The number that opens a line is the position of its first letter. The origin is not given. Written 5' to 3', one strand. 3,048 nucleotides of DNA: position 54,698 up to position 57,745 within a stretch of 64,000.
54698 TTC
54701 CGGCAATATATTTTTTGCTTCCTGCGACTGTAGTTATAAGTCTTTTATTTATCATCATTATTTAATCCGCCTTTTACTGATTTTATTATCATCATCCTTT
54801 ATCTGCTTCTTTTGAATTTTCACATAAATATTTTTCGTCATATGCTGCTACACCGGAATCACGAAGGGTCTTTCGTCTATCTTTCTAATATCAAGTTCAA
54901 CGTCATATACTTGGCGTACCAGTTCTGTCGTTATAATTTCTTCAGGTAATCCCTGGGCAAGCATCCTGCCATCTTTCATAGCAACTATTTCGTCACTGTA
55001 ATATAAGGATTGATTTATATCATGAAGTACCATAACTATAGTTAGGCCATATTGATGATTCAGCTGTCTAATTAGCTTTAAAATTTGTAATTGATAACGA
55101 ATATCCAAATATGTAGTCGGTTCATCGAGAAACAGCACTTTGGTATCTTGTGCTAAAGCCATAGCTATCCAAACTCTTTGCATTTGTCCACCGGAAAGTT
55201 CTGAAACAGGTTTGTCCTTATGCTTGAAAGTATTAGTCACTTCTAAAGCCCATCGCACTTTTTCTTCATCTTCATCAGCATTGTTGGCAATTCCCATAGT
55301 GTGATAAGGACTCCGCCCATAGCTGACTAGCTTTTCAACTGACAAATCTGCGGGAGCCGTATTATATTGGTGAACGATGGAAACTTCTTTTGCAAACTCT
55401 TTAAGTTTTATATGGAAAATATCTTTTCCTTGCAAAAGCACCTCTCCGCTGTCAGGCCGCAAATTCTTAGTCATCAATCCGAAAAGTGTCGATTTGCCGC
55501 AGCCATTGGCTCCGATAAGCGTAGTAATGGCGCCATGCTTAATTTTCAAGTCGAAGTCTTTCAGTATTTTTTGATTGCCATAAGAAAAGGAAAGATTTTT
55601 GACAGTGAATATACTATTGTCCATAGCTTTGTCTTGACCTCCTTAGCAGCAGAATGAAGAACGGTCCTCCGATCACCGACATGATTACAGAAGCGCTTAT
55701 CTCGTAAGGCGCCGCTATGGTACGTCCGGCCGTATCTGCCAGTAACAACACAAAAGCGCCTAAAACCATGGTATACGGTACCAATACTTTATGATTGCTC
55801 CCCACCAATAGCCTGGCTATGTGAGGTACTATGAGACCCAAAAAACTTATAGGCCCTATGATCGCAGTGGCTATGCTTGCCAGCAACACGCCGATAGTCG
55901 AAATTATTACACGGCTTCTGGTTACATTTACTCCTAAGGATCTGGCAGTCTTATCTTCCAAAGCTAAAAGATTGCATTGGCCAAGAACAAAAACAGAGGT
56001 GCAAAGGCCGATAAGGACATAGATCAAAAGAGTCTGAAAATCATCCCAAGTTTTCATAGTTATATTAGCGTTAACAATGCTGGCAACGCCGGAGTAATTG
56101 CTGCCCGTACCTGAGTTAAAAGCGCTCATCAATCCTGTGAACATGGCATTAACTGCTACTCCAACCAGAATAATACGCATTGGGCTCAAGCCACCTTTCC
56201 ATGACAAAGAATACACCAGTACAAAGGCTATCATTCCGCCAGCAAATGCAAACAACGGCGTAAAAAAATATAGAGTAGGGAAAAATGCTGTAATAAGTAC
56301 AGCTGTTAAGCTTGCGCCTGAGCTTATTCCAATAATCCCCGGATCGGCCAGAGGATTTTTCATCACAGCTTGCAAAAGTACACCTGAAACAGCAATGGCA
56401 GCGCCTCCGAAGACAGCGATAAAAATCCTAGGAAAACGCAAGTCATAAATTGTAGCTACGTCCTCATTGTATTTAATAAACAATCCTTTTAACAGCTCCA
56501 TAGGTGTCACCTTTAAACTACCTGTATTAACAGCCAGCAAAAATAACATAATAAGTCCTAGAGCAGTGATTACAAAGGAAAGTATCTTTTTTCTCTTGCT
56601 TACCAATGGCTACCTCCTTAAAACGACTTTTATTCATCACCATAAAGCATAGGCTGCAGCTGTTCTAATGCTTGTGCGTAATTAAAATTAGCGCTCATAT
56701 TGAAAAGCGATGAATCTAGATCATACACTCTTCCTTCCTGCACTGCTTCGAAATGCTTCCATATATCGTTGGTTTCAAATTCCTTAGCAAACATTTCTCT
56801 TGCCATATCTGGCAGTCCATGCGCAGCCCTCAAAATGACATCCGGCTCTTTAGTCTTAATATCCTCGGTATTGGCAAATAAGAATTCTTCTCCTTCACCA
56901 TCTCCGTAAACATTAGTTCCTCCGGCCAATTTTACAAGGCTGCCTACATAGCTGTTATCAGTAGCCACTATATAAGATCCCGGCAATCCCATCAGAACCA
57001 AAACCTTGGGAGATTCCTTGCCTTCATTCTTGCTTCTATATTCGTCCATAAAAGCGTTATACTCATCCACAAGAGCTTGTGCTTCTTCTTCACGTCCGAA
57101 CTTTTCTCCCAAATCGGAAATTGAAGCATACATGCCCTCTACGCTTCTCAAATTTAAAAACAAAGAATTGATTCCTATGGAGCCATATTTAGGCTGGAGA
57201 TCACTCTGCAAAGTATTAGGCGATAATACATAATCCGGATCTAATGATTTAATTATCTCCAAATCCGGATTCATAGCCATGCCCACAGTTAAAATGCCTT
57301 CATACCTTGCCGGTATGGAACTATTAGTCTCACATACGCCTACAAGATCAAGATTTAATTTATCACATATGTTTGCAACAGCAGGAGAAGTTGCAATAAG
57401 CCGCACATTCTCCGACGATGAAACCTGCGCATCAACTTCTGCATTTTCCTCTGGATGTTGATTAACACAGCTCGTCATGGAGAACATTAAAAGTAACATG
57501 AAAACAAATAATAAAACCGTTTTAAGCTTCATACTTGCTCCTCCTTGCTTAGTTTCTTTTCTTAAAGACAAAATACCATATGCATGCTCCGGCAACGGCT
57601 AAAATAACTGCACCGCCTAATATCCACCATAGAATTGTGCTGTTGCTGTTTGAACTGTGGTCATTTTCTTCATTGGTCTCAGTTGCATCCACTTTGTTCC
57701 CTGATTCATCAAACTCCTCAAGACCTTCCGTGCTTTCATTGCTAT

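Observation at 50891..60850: Eight-gene operon linking NEAT-like surface proteins, a heme/iron-complex ABC importer, a CydDC-like exporter pair and YbaN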

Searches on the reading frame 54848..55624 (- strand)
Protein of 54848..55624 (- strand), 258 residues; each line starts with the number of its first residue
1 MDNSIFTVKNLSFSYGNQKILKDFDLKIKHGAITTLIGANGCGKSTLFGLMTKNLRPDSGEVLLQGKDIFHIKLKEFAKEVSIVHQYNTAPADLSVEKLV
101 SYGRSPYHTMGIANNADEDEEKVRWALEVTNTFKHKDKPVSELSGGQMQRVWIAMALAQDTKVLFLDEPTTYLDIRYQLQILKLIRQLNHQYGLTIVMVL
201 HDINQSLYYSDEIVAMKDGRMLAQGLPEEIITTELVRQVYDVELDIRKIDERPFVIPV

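Call 4: search_protein_families(library=pfam, proteins=[window:54848-55624:-], max_evalue=0.01)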
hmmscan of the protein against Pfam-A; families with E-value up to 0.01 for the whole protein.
window:54848-55624:- (258 aa): 7 families
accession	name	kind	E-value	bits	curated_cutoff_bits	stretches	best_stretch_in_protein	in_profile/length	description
PF00005.33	ABC_tran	-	1.1e-32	113.9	25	1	21-171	1-137/137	ABC transporter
PF13304.12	AAA_21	-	4.5e-07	30.7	27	1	33-51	1-19/304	AAA domain, putative AbiEii toxin, Type IV TA system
PF13175.12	AAA_15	-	4.7e-07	30.2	32.1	1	19-111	12-92/374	AAA ATPase domain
PF02463.25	SMC_N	-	1.3e-06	28.5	40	1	30-198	23-196/220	RecF/RecN/SMC N terminal domain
PF09818.15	ABC_ATPase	-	0.00018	21.1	23.2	0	144-221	159-251/283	P-loop domain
PF13401.12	AAA_22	-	0.0017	19.1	27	0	30-199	4-121/130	AAA domain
PF13555.12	AAA_29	-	0.0033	17.6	27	1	25-48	16-39/61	P-loop containing region of AAA domain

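Call 5: search_protein_families(library=ncbifam, proteins=[window:54848-55624:-], max_evalue=0.01)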
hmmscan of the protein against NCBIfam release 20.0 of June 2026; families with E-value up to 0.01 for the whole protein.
window:54848-55624:- (258 aa): 193 families (the best 25 are shown)
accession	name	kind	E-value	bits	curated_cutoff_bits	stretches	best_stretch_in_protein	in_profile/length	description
NF008409.0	PRK11231.1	equivalog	9.1e-82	274.2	375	1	6-248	3-243/255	Fe(3+) dicitrate ABC transporter ATP-binding protein FecE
NF007606.0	PRK10253.1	equivalog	2.5e-64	217.2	497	1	9-255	11-258/266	iron-enterobactin ABC transporter ATP-binding protein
NF010068.0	PRK13548.1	equivalog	1.6e-63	214.2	261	1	4-252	4-254/261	heme ABC transporter ATP-binding protein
TIGR03873.1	F420-0_ABC_ATP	hypoth_equivalog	5.7e-60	202.7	372.4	1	7-246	3-240/256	putative F420-0 ABC transporter ATP-binding protein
NF007863.0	PRK10575.1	equivalog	8.8e-60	202.2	433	1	3-246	9-251/265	Fe3+-hydroxamate ABC transporter ATP-binding protein FhuC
NF007082.0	PRK09536.1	equivalog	8.2e-58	196.4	537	1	6-243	4-239/402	corrinoid ABC transporter ATPase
NF052485.1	sider_ATP_EitC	equivalog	2.2e-56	191.1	485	1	7-246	4-238/251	siderophore ABC transporter ATP-binding protein EitC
TIGR04521.1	ECF_ATPase_2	equivalog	3.7e-43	147.6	330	1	8-234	3-236/279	energy-coupling factor transporter ATPase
TIGR04520.1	ECF_ATPase_1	equivalog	1.1e-42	146.3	315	1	7-245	2-236/269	energy-coupling factor transporter ATPase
NF043075.1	MMSYN1_0197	equivalog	2.9e-42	144.9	550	1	5-231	2-221/341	spermidine/putrescine ABC transporter ATP-binding protein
TIGR02315.1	ABC_phnC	equivalog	3.4e-42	144.5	266.1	1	6-240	2-242/243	phosphonate ABC transporter ATP-binding protein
NF010157.0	PRK13636.1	equivalog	1.6e-41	142.3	463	1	1-239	1-239/285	cobalt transporter ATP-binding subunit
NF006987.0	PRK09452.1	equivalog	2.9e-41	141.4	482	1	3-231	15-236/378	spermidine/putrescine ABC transporter ATP-binding protein PotA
TIGR03265.1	PhnT2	equivalog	1.3e-40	139.8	457.7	1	6-232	5-224/353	putative 2-aminoethylphosphonate ABC transporter ATP-binding protein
TIGR03864.1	PQQ_ABC_ATP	hypoth_equivalog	1.4e-40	139.2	302.25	1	7-239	3-228/236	ABC transporter, ATP-binding subunit, PQQ-dependent alcohol dehydrogenase system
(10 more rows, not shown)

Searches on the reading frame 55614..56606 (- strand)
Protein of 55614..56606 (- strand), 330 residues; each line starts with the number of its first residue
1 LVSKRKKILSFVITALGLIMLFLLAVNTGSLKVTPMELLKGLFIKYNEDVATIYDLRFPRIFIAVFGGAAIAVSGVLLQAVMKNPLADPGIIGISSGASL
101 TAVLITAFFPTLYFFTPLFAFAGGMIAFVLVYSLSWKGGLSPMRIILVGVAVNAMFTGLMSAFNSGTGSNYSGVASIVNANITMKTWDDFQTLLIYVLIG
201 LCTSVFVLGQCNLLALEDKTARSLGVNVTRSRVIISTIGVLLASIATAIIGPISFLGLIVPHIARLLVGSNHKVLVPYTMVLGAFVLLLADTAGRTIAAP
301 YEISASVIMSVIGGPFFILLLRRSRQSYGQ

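Call 4: search_protein_families(library=pfam, proteins=[window:55614-56606:-], max_evalue=0.01)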
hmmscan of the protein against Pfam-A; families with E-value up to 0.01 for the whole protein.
window:55614-56606:- (330 aa): 1 family
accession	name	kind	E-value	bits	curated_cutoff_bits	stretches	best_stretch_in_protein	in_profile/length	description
PF01032.23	FecCD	-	1.1e-84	284.6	26.5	1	18-323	2-311/311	FecCD transport family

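Call 5: search_protein_families(library=ncbifam, proteins=[window:55614-56606:-], max_evalue=0.01)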
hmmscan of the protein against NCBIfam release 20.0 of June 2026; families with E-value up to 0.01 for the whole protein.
window:55614-56606:- (330 aa): 16 families
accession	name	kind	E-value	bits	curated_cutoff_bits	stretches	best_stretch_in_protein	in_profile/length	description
NF007867.0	PRK10577.1-3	subfamily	1.5e-70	238.5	849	1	3-327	382-708/710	Fe(3+)-hydroxamate ABC transporter permease FhuB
NF007871.0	PRK10577.2-2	equivalog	4.7e-70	236.9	899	1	13-325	363-677/679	Fe(3+)-hydroxamate ABC transporter permease FhuB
NF007299.0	PRK09777.1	equivalog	2.3e-64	217.7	406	1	7-325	2-318/318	Fe(3+) dicitrate ABC transporter permease subunit FecD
NF007866.0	PRK10577.1-2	equivalog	6e-62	209.9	554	1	18-325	358-664/666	Fe(3+)-hydroxamate ABC transporter permease FhuB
NF008407.0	PRK11228.1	equivalog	1.6e-60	204.8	396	1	8-324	6-329/330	iron-dicitrate ABC transporter permease FecC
TIGR03869.1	F420-0_ABCperm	hypoth_equivalog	1.2e-56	192.4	437.35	1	51-327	47-324/325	putative F420-0 ABC transporter permease subunit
NF007870.0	PRK10577.2-1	equivalog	9.1e-56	189.8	1355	1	36-325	385-674/678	Fe(3+)-hydroxamate ABC transporter permease FhuB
NF007872.0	PRK10577.2-3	equivalog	4.1e-55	187.4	727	1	11-326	18-333/676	Fe(3+)-hydroxamate ABC transporter permease FhuB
NF007760.0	PRK10441.1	equivalog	1.6e-54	185.3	428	1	5-326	9-331/335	Fe(3+)-siderophore ABC transporter permease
NF007873.0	PRK10577.2-4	equivalog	1.8e-54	185.5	1012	1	17-322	334-641/646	Fe(3+)-hydroxamate ABC transporter permease FhuB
NF007081.0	PRK09535.1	equivalog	4.6e-51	174.2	461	1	51-323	89-360/366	vitamin B12 ABC transporter permease BtuC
NF007759.0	PRK10440.1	equivalog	6.6e-51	173.5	422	1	3-325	4-328/330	iron-enterobactin ABC transporter permease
NF003001.0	PRK03784.1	equivalog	1.6e-48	165.6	334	1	5-326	13-330/332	vitamin B12 ABC transporter permease BtuC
NF007869.0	PRK10577.1-6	equivalog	5.9e-45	153.9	954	1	12-321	383-691/703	Fe(3+)-hydroxamate ABC transporter permease FhuB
NF007868.0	PRK10577.1-5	equivalog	3.2e-42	144.9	943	1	39-324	378-664/666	Fe(3+)-hydroxamate ABC transporter permease FhuB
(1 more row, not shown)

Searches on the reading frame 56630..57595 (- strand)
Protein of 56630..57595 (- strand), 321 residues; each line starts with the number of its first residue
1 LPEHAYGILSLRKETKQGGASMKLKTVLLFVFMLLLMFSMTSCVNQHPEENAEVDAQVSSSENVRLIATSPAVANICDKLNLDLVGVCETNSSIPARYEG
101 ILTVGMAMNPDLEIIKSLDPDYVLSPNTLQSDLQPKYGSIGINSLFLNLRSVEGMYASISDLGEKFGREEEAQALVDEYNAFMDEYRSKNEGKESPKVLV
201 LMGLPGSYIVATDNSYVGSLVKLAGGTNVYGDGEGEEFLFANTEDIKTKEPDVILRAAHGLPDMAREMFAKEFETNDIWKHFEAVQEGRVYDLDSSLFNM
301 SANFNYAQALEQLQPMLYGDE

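Call 4: search_protein_families(library=pfam, proteins=[window:56630-57595:-], max_evalue=0.01)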
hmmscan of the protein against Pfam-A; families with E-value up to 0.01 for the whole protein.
window:56630-57595:- (321 aa): 1 family
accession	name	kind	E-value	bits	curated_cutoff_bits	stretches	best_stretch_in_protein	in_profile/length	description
PF01497.23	Peripla_BP_2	-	4.6e-38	131.4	27.5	1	67-296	2-234/235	Periplasmic binding protein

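Call 5: search_protein_families(library=ncbifam, proteins=[window:56630-57595:-], max_evalue=0.01)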
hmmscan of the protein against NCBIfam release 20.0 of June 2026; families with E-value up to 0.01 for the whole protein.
window:56630-57595:- (321 aa): 8 families
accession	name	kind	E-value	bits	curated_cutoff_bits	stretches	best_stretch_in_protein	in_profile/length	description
TIGR03659.1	IsdE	equivalog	1.3e-118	395.5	298.65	1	27-318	3-292/292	heme ABC transporter substrate-binding protein IsdE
TIGR04281.1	peripla_PGF_1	equivalog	1.4e-15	57.3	325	1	105-298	66-246/330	PGF-CTERM-anchored ABC transporter substrate-binding protein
NF008501.1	PRK11411.1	subfamily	9.9e-10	37.8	320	1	103-299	85-275/303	Fe(3+) dicitrate ABC transporter substrate-binding protein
NF047879.1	catechol_SstD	exception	1.7e-09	37.1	450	1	151-303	174-326/343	ferrated catecholamine ABC transporter substrate-binding lipoprotein SstD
NF008200.0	PRK10957.1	equivalog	3.9e-06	26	205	1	109-300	115-312/330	Fe2+-enterobactin ABC transporter substrate-binding protein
NF002894.0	PRK03379.1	equivalog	6.8e-06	25.4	234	1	63-255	23-213/266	vitamin B12 ABC transporter substrate-binding protein BtuF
NF038402.1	TroA_like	subfamily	0.00032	20.3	30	1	95-255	31-184/219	helical backbone metal receptor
NF007864.0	PRK10576.1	equivalog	0.00038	19.9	252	1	95-220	72-201/297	Fe(3+)-hydroxamate ABC transporter substrate-binding protein FhuD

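Call 73: search_solved_structures(query=window:56630-57532:-, max_evalue=1e-10, show_alignments=2)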
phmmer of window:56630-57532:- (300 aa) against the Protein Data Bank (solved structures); distinct sequences matched with E-value up to 1e-10: 2.
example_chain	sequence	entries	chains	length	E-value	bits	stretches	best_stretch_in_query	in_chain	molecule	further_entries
5joq_A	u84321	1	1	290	4.6e-74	252.6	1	11-298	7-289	Lmo2184 protein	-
2q8p_A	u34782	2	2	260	6.8e-64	219.3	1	42-297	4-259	Iron-regulated surface determinant E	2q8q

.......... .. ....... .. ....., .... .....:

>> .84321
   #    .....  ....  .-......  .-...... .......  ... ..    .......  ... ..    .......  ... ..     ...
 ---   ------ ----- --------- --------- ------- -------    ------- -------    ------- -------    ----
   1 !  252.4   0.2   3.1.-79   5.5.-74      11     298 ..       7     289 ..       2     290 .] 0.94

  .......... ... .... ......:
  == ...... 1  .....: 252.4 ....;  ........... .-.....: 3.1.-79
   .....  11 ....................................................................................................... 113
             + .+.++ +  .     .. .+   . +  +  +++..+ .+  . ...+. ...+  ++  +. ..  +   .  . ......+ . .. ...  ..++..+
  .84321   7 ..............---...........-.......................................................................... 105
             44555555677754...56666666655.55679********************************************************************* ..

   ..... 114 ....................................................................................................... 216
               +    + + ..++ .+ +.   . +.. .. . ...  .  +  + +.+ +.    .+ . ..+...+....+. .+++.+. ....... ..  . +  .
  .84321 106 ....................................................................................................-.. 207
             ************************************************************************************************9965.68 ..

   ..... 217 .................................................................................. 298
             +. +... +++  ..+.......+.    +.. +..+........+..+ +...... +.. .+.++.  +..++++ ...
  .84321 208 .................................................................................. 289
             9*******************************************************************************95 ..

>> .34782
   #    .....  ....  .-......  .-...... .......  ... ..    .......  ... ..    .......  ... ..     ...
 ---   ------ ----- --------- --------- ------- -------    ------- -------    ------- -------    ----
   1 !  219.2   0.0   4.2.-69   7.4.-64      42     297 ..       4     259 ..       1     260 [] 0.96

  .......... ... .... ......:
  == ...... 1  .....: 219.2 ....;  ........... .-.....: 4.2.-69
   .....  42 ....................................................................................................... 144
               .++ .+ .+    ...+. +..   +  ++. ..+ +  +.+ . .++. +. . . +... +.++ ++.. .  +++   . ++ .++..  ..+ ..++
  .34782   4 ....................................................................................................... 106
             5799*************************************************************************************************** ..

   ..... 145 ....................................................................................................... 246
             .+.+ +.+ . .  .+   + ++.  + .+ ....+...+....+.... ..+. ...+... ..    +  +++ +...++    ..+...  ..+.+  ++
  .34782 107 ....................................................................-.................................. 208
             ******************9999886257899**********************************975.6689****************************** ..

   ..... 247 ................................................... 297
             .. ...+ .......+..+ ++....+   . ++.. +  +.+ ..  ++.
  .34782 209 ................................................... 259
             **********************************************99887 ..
